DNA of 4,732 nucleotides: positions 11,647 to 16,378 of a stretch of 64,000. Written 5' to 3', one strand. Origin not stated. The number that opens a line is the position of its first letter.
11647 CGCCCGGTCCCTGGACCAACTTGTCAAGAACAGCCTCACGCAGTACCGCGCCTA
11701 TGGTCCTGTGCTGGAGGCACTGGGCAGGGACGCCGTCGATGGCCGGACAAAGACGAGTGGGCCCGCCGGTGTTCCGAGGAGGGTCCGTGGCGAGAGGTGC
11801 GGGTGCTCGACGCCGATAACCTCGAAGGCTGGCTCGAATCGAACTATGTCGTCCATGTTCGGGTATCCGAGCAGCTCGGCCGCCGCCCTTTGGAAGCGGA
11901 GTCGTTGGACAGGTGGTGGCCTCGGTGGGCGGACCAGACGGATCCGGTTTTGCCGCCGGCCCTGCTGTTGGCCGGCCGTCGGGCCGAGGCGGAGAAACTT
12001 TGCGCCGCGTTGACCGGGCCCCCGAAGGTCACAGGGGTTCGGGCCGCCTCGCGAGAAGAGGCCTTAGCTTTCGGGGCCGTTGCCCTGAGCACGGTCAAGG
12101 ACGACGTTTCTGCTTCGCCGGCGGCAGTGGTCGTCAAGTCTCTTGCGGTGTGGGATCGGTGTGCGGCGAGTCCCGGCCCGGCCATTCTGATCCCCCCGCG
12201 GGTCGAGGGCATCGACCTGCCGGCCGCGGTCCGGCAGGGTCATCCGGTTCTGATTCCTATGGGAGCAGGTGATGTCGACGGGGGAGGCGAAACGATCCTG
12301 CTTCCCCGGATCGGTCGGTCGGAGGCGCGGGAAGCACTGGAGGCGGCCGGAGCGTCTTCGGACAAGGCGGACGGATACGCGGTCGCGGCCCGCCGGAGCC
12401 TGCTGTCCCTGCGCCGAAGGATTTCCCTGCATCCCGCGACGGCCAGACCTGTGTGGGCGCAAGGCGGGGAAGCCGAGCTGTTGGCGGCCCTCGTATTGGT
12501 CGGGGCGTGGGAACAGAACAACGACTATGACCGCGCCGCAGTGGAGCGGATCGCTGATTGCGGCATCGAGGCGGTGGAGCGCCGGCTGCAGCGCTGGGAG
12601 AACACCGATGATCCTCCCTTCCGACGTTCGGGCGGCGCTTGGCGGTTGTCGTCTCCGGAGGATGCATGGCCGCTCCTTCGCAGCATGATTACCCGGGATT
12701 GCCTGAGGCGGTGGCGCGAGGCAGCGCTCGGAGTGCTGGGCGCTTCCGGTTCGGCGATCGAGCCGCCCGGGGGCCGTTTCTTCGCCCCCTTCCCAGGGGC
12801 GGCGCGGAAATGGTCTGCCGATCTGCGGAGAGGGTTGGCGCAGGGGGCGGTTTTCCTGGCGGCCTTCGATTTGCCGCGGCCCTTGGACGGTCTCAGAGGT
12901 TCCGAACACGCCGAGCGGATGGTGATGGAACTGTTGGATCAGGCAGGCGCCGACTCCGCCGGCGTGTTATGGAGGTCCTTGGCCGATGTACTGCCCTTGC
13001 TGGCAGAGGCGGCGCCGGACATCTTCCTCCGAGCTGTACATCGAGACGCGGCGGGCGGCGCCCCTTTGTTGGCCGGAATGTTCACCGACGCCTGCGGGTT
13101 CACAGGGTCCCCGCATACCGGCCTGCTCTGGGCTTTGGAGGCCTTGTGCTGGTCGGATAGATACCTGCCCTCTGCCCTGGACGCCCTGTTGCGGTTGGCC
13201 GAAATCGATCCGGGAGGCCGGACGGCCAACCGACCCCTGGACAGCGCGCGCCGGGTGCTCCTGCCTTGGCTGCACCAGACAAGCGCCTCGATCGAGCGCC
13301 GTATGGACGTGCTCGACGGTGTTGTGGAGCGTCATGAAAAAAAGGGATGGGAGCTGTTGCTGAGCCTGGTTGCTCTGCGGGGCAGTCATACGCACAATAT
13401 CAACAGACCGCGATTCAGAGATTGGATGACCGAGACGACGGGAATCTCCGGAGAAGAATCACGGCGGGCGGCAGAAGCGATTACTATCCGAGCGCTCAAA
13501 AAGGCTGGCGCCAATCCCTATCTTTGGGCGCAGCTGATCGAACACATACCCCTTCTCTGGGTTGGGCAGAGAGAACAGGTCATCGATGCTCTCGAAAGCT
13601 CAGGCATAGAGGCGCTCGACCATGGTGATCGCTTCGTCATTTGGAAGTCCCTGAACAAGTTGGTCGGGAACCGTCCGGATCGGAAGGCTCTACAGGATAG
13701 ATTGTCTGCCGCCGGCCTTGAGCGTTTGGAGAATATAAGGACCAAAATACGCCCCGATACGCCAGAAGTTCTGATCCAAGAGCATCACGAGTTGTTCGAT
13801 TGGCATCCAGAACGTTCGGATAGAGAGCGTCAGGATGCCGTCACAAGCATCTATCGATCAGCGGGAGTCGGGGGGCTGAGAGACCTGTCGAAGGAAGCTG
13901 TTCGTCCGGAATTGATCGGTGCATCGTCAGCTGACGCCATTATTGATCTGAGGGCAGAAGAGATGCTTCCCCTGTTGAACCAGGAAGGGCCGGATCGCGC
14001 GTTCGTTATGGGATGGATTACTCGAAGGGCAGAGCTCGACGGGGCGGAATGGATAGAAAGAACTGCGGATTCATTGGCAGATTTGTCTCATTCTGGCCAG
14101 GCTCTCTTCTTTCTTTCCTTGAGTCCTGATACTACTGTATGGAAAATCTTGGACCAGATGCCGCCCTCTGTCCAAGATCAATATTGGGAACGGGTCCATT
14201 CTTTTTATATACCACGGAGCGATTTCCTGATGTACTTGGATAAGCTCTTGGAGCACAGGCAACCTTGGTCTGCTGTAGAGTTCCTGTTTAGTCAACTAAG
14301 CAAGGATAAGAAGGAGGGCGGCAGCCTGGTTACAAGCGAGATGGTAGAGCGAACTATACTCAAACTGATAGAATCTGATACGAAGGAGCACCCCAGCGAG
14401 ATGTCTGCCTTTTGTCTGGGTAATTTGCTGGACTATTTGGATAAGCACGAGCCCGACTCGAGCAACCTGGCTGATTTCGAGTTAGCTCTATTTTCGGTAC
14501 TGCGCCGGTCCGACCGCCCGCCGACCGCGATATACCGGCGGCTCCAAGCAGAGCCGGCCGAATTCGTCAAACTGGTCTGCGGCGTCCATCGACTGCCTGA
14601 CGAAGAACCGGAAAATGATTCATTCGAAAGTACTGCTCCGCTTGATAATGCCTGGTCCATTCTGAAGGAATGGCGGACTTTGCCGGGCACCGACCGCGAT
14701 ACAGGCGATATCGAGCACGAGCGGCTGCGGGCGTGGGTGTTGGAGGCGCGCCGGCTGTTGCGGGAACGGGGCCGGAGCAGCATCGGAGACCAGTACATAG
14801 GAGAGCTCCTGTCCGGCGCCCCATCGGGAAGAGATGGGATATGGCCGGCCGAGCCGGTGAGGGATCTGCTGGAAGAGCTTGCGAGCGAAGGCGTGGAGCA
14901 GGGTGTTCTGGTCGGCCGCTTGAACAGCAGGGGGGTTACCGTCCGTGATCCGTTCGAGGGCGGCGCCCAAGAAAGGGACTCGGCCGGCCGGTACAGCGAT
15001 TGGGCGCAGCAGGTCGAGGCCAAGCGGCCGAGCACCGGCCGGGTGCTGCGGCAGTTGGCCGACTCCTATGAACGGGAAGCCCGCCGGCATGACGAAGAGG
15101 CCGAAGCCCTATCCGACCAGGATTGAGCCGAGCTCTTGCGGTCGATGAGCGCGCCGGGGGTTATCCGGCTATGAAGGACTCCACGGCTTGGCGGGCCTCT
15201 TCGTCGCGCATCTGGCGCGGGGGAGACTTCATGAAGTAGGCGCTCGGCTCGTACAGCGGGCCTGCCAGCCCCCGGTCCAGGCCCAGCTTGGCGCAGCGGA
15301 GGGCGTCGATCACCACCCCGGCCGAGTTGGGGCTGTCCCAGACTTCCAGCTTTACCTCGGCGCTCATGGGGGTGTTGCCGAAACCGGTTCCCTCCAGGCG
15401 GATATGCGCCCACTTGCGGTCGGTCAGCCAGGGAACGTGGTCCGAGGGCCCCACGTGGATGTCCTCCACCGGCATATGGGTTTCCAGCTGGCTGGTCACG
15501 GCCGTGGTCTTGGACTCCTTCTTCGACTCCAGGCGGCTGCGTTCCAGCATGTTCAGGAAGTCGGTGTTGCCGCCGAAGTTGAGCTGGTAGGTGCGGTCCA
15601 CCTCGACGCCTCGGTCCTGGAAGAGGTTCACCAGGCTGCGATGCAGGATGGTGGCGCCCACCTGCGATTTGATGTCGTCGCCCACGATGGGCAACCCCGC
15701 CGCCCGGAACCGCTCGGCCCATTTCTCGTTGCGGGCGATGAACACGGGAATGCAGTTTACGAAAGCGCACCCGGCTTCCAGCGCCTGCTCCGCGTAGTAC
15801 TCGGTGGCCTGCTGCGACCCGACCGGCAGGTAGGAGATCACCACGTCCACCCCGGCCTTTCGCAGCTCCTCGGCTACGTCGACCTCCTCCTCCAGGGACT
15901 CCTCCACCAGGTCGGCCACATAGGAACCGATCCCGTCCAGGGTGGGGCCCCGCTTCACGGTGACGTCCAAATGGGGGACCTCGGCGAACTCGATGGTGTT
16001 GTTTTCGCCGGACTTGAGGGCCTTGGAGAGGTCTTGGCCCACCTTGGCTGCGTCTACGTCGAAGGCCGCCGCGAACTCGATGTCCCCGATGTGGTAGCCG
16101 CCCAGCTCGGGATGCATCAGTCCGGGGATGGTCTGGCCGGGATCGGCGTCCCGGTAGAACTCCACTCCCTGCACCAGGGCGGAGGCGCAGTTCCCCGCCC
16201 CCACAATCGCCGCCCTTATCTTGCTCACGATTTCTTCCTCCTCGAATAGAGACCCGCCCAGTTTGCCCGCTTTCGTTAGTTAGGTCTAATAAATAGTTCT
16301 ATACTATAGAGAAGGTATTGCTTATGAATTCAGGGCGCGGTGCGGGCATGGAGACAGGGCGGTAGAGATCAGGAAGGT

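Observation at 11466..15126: Orphan 1109-aa protein in a partly low-GC insert between nuoN and ino1, with an AT-rich promoter island and a possible frameshifted N-terminus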

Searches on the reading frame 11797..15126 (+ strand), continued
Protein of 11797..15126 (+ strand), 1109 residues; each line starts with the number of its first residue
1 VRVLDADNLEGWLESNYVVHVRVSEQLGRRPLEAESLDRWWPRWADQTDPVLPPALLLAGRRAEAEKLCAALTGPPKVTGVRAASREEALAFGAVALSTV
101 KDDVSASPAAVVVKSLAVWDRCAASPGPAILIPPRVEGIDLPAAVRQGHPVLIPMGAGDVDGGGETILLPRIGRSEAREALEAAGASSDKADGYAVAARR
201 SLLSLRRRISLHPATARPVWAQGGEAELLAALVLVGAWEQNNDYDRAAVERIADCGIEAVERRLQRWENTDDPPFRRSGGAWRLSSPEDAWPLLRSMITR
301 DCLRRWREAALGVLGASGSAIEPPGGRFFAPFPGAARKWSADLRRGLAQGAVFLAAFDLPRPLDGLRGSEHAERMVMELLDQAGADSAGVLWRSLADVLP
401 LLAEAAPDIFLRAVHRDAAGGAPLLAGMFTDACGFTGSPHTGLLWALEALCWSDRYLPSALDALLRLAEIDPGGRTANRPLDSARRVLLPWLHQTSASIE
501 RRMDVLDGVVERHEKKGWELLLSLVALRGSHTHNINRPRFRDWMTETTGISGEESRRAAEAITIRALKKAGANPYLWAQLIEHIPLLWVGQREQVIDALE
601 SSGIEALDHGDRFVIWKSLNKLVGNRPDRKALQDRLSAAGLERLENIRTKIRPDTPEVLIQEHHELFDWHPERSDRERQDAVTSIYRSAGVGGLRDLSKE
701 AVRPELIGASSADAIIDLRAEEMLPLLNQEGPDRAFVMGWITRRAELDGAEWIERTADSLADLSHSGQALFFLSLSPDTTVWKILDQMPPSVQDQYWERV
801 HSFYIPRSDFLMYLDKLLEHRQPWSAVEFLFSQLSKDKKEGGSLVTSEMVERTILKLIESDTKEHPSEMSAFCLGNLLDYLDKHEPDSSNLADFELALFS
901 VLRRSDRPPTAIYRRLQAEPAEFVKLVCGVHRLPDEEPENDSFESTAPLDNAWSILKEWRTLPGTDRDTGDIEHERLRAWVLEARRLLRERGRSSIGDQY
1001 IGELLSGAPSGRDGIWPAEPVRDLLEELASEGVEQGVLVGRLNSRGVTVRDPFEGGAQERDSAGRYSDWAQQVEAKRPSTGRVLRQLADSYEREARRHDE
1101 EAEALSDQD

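Call 91: search_protein_families(library=pfam, alignment_id=A6, max_evalue=0.00001)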
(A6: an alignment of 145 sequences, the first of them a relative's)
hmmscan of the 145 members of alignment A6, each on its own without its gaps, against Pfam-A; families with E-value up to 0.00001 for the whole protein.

A. member 1, L004:9452-9970:+ (173 aa): 0 families

B. families by the number of members that match (of 145 scanned): 97 families (the first 25 are shown)
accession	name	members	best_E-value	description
PF02384.22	N6_Mtase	4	4.5e-46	N-6 DNA Methylase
PF04326.19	SLFN_AlbA_2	3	1.8e-23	Schlafen, AlbA_2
PF01863.23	YgjP-like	2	3.7e-62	YgjP-like, metallopeptidase domain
PF01555.25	N6_N4_Mtase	2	3.4e-47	DNA methylase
PF00239.26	Resolvase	2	1.2e-43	Resolvase, N terminal domain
PF06071.19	YchF-GTPase_C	2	2.5e-39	Protein of unknown function (DUF933)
PF08867.16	FRG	2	3.3e-23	FRG domain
PF01926.29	MMR_HSR1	2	2.6e-22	50S ribosome-binding GTPase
PF00589.27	Phage_integrase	2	5.5e-21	Phage integrase family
PF05168.19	HEPN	2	4.8e-19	HEPN domain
PF07669.17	Eco57I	2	2.5e-16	Eco57I restriction-modification methylase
PF07508.19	Recombinase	2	2.6e-13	Recombinase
PF02421.24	FeoB_N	2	9.6e-09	Ferrous iron transport protein B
PF01168.26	Ala_racemase_N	2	1.3e-07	Alanine racemase, N-terminal domain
PF02867.20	Ribonuc_red_lgC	1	7.7e-141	Ribonucleotide reductase, barrel domain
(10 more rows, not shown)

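Call 98: fold_search(model_id=the predicted structure, library=pdb)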
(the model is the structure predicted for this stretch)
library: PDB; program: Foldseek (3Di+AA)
matches with E <= 10: 802; with E <= 0.001: 29
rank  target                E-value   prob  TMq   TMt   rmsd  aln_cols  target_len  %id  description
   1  9hvq_Q                8.4e-05  0.99  0.12  0.14  33.4       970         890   11  Structure of the transcribing Pol II-DSIF-PAF-SPT6-RECQL5 complex (released 2025-07-16)
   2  7bii_B                1.4e-04  1.00  0.19  0.12  23.8      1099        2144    9  Crystal structure of Nematocida HUWE1 (released 2021-07-28)
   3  9n73_LM               1.5e-04  0.99  0.15  0.11  52.8      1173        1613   11  SSU processome maturation and disassembly, State G (released 2025-10-29)
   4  4a0c_A                1.7e-04  1.00  0.19  0.19  28.4      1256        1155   11  Structure of the CAND1-CUL4B-RBX1 complex (released 2011-11-30)
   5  6igx_D                2.5e-04  1.00  0.24  0.31  16.9       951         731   12  Crystal structure of human CAP-G in complex with CAP-H (released 2019-03-13)
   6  5o9z_v                2.7e-04  1.00  0.26  0.33  16.1       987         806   10  Cryo-EM structure of a pre-catalytic human spliceosome primed for activation (B complex) (released 2017-08-16)
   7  4c0p_A                2.7e-04  1.00  0.21  0.23  19.9      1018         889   11  Unliganded Transportin 3 (released 2014-01-22)
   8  9m1i_D                2.9e-04  1.00  0.20  0.20  22.1      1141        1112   12  Cryo-EM structure of the TBC-D-Arl2-beta-tubulin complex (released 2025-10-22)
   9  9b31_A                2.9e-04  1.00  0.18  0.20  20.2      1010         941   11  Cryo-EM structure of yeast (Nap1)2-Kap114-H2A-H2B (released 2024-11-27)
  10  8bbg_D                3.1e-04  0.96  0.13  0.12  32.7      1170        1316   12  Structure of the IFT-A complex; anterograde IFT-A train model (released 2022-12-21)
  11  3vyc                  3.9e-04  1.00  0.19  0.21  19.4      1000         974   10  Crystal structure of unliganded Saccharomyces cerevisiae CRM1 (Xpo1p) (released 2012-11-28)
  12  7wtx_K                3.9e-04  1.00  0.18  0.20  23.5      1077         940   10  Cryo-EM structure of a human pre-40S ribosomal subunit - State RRP12-B1 (released 2022-10-19)
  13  9n73_SP               3.9e-04  0.96  0.13  0.09  45.6      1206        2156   10  SSU processome maturation and disassembly, State G (released 2025-10-29)
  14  9n74_SP               4.4e-04  1.00  0.16  0.10  41.3      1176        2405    9  SSU processome maturation and disassembly, State H (released 2025-10-29)
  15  9n6x_SP               4.7e-04  0.97  0.13  0.09  45.1      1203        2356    8  SSU processome maturation and disassembly, State B (released 2025-11-05)
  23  7unk_A                8.0e-04  0.99  0.17  0.18  28.7      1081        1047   13  Structure of Importin-4 bound to the H3-H4-ASF1 histone-histone chaperone complex (released 2022-09-21)
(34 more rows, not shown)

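Call 113: search_protein_representatives(protein=window:11797-15123:+)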
Query: 1109 residues. Proteins with E-value up to 0.001 (for the whole library): 5778; up to 1e-10: 4577; up to 1e-30: 2716. The best 150 are listed.
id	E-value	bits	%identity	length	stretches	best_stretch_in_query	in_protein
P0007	0.0e+00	1346.4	60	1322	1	1-1108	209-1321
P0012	0.0e+00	1036.5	50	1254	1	2-1108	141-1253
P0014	2.5e-275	932.8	45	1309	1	3-1107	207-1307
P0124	1.9e-249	847.1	46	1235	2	3-564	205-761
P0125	3.7e-239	813.0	43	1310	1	1-1109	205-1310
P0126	5.1e-219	746.3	42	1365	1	1-1105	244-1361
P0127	6.4e-218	742.7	41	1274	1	3-1108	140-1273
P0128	4.3e-215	733.3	41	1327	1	1-1102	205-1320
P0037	4.5e-213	726.6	46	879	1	232-1109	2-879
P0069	4.8e-201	686.8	39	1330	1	1-1107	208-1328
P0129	9.5e-199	679.2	38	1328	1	1-1108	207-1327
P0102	3.0e-192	657.7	39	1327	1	2-1103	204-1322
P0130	1.7e-188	645.2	38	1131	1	1-1109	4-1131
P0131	8.4e-185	633.0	37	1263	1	2-1107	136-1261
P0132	7.9e-184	629.8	37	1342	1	1-1108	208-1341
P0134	4.6e-183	627.3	39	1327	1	1-1105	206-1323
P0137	8.7e-181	619.7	38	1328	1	1-1104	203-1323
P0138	6.3e-180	616.9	39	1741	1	1-1107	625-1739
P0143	3.3e-174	597.9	35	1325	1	1-1107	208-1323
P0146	1.1e-170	586.3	38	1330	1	1-1107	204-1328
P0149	3.2e-169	581.4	36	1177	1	2-1109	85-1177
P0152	3.8e-165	567.9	44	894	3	658-1109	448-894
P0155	8.8e-163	560.1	37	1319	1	2-1109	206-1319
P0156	5.4e-161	554.2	36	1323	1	3-1109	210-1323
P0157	1.7e-160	552.5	34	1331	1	2-1107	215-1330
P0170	4.1e-157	541.3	34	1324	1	2-1109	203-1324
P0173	2.1e-156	539.0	35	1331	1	1-1108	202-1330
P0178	1.1e-154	533.2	35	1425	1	1-1107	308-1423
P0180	2.4e-154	532.2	35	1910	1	2-1103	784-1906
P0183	1.7e-153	529.4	35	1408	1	2-1105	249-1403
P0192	4.8e-151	521.2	34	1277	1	2-1109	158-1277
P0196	1.5e-149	516.2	34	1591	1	1-1107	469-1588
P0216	2.0e-143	496.0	34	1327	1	2-1106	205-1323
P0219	3.9e-143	495.0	34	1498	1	34-1103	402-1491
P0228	2.9e-141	488.9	32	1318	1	3-1108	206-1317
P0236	3.1e-139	482.1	34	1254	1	1-1107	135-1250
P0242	3.8e-138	478.5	35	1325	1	3-1107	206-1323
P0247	2.4e-137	475.9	33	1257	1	2-1104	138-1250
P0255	2.7e-136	472.4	31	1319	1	2-1107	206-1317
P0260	5.7e-136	471.3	30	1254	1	3-1103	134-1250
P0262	1.9e-135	469.6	32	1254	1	1-1109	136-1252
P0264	4.0e-135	468.5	34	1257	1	1-1104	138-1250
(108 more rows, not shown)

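Call 115: search_protein_families(library=pfam, proteins=[P0138, P0180, P0196, P0219, P0178, P0183], max_evalue=0.001)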
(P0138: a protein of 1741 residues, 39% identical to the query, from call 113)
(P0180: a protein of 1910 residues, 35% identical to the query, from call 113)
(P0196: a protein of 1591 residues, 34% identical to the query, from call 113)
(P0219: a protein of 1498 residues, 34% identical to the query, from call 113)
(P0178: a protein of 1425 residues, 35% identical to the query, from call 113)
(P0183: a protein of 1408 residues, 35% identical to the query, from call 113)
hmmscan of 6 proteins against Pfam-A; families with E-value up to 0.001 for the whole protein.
P0138 (1741 aa): 0 families

P0180 (1910 aa): 4 families
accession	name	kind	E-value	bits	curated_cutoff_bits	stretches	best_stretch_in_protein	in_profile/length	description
PF13424.12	TPR_12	-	5.4e-13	49.4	30.1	1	64-124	2-63/77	Tetratricopeptide repeat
PF07719.23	TPR_2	-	4.5e-05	23.7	27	0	67-96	3-32/34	Tetratricopeptide repeat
PF00515.34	TPR_1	-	0.00014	22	27.8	0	67-95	3-31/34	Tetratricopeptide repeat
PF13176.12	TPR_7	-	0.00026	21.3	27.9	0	68-100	2-34/36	Tetratricopeptide repeat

P0196 (1591 aa): 0 families

P0219 (1498 aa): 1 family
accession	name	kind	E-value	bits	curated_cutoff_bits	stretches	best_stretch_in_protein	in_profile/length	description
PF01048.26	PNP_UDP_1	-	4.8e-11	42.9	25.1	1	54-372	2-224/233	Phosphorylase superfamily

P0178 (1425 aa): 4 families
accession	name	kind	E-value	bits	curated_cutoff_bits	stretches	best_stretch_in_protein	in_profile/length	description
PF12728.13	HTH_17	-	3.1e-10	40.6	27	1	111-157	1-45/51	Helix-turn-helix domain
PF13411.12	MerR_1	-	0.00018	22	21.6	1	112-159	1-47/69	MerR HTH family regulatory protein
PF13542.12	HTH_Tnp_ISL3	-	0.00043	20.1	27.4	0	104-133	19-48/51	Helix-turn-helix domain of transposase family ISL3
PF13384.12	HTH_23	-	0.00097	19.3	24.6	0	112-133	18-39/50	Homeodomain-like domain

P0183 (1408 aa): 1 family
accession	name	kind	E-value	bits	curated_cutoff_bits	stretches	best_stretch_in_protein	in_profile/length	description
PF01381.28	HTH_3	-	1.9e-05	25.1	23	1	16-62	1-48/55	Helix-turn-helix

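Call 117: find_encoding_contigs(protein=P0219, flank=6000, max_places=3)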
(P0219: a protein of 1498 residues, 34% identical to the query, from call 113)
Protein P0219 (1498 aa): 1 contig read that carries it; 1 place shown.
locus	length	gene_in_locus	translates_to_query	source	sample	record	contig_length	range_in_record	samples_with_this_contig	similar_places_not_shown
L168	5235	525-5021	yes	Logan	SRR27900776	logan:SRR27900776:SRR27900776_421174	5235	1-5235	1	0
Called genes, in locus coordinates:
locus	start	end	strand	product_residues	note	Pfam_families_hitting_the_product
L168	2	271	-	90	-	?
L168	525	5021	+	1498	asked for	PF01048:PNP_UDP_1 (weak)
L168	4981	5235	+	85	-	?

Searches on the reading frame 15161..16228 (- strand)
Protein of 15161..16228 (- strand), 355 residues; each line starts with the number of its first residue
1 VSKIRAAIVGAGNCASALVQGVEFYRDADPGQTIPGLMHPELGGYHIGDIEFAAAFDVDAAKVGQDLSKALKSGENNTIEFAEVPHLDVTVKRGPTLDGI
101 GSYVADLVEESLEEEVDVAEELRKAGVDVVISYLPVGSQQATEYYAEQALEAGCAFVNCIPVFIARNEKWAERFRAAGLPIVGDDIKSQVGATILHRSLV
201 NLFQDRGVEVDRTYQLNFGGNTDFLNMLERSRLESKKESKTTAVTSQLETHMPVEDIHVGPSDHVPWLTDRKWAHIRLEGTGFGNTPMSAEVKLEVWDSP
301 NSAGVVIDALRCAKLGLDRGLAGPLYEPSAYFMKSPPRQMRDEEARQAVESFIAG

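Call 82: find_related_loci(query=window:15161-16228:-, collection=metagenome_contigs, flank=8000)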
Query window:15161-16228:- (355 aa) in metagenome_contigs; peptide patterns used: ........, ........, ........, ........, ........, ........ (x = any residue, [..] = any of these).
600 stretches matched a pattern (row limit reached: there are more); 598 encode a relative of the query (tblastn E <= 1e-3); the best 80 are kept; 80 distinct loci.
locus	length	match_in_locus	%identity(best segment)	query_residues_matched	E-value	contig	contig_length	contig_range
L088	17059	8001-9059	83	1-353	0e+0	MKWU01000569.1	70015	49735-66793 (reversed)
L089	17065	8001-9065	74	1-355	0e+0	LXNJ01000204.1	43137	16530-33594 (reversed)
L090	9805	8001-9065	68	1-355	4e-168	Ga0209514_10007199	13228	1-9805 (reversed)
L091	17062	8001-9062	66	2-355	3e-165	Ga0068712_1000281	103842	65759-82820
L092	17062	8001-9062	67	2-355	1e-164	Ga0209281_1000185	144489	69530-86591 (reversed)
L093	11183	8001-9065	67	1-355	3e-164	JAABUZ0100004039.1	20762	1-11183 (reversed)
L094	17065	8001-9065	66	1-355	5e-164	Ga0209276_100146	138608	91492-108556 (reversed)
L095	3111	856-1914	68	3-355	1e-172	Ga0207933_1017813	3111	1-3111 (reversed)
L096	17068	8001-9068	67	3-354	7e-164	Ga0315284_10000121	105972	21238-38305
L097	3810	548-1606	67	3-355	2e-169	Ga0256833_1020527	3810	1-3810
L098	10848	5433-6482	69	4-353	3e-163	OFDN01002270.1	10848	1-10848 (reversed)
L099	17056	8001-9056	68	4-355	1e-163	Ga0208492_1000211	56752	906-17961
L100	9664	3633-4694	66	2-355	7e-163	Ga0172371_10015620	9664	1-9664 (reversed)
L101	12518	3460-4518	66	3-355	6e-162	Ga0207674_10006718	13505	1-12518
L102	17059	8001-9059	65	3-355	4e-162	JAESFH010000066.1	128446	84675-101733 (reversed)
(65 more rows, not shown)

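Call 86: search_protein_families(library=pfam, proteins=[L088:9411-11729:-, L088:12458-13549:+, L088:13461-14204:+], max_evalue=0.001)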
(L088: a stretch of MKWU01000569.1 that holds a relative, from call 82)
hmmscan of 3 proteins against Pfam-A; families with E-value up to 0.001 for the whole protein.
L088:9411-11729:- (772 aa): 3 families
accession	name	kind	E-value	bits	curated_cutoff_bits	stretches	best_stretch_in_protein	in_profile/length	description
PF00384.28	Molybdopterin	-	9.5e-55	186.5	24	1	52-508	1-352/353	Molybdopterin oxidoreductase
PF01568.27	Molydop_binding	-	4e-27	94.9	26.8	1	622-742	1-109/110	Molydopterin dinucleotide binding domain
PF18364.6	Molybdopterin_N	-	2e-11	44.1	26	1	10-47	1-38/41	Molybdopterin oxidoreductase N-terminal domain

L088:12458-13549:+ (363 aa): 2 families
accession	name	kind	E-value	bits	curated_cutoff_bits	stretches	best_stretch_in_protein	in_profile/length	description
PF00962.28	A_deaminase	-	1.9e-80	270.9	27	1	18-356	1-329/330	Adenosine deaminase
PF19326.5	AMP_deaminase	-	6.4e-06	25.3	27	1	217-346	456-581/630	AMP deaminase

L088:13461-14204:+ (247 aa): 0 families
